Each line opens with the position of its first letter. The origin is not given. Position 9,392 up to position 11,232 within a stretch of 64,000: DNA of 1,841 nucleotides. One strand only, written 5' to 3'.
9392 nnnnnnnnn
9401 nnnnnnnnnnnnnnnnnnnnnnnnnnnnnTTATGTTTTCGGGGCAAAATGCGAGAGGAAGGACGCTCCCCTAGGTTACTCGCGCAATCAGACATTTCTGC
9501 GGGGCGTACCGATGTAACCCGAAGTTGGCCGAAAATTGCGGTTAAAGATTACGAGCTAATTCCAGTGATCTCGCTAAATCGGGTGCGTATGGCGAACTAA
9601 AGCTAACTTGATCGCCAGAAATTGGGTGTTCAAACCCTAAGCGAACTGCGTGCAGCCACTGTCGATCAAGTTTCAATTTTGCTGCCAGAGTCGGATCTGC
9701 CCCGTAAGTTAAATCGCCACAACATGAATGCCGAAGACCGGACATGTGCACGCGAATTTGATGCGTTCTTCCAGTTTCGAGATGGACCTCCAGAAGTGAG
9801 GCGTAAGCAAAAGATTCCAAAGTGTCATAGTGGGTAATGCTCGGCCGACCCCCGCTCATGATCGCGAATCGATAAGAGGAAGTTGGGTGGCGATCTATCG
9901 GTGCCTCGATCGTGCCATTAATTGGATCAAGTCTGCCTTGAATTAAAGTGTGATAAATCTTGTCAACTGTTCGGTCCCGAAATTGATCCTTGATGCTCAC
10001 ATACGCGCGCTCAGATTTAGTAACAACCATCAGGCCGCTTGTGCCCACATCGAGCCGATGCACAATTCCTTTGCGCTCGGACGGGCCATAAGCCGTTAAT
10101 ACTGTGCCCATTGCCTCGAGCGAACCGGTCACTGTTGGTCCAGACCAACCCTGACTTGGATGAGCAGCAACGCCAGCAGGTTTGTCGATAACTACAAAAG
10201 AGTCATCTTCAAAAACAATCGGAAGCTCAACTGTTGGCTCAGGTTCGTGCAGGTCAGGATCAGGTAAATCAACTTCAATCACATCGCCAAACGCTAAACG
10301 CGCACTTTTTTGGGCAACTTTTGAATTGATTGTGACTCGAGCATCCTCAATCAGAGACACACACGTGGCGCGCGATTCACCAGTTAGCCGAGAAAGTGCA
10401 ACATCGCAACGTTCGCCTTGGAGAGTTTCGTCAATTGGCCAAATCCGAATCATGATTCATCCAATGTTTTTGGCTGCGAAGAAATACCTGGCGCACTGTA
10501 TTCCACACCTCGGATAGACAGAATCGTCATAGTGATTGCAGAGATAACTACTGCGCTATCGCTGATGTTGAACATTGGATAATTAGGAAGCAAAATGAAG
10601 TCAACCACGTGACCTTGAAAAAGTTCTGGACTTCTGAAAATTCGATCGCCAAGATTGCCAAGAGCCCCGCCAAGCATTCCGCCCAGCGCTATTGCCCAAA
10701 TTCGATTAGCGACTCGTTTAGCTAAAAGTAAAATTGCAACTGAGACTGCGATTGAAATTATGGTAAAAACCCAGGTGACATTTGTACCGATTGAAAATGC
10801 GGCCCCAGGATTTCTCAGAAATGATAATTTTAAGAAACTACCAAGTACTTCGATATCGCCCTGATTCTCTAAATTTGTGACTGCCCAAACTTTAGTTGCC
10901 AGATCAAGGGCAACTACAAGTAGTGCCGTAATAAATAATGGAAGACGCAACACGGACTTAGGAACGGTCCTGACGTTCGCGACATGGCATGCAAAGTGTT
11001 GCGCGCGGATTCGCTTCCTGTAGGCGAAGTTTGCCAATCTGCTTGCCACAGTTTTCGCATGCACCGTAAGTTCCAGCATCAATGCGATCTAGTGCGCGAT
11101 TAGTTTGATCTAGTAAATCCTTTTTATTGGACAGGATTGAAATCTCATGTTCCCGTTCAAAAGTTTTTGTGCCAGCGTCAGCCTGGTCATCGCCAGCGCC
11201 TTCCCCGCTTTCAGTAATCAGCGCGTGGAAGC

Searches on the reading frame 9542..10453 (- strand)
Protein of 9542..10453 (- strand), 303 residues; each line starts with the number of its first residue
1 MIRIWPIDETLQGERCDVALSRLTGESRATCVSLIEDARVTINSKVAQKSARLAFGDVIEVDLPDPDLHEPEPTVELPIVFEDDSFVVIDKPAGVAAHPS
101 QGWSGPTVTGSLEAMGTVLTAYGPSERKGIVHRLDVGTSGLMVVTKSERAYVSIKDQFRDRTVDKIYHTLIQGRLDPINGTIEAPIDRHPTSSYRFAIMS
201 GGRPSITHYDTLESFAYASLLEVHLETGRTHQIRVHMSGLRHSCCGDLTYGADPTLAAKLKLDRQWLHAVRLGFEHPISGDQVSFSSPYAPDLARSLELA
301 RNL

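Call 61: search_protein_families(library=pfam, proteins=[window:9542-10453:-], max_evalue=0.00001)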
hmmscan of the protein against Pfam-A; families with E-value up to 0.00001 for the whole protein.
window:9542-10453:- (303 aa): 1 family
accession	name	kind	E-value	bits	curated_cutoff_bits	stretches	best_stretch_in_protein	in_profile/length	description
PF00849.27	PseudoU_synth_2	-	2.1e-29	103.1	26.8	1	86-238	2-151/152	RNA pseudouridylate synthase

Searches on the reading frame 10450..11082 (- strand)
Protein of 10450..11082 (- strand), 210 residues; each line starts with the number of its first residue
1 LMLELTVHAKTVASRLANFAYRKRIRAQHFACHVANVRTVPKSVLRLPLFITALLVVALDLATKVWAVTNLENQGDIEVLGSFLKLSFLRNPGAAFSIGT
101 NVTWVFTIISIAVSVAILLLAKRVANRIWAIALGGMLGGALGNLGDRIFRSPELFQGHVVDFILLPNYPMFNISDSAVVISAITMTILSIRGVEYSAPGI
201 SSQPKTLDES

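Call 61: search_protein_families(library=pfam, proteins=[window:10450-11082:-], max_evalue=0.00001)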
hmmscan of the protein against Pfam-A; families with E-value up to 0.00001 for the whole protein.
window:10450-11082:- (210 aa): 1 family
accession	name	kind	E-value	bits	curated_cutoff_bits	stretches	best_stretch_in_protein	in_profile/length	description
PF01252.23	Peptidase_A8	-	2.4e-32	112.5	25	1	53-189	2-140/142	Signal peptidase (SPase) II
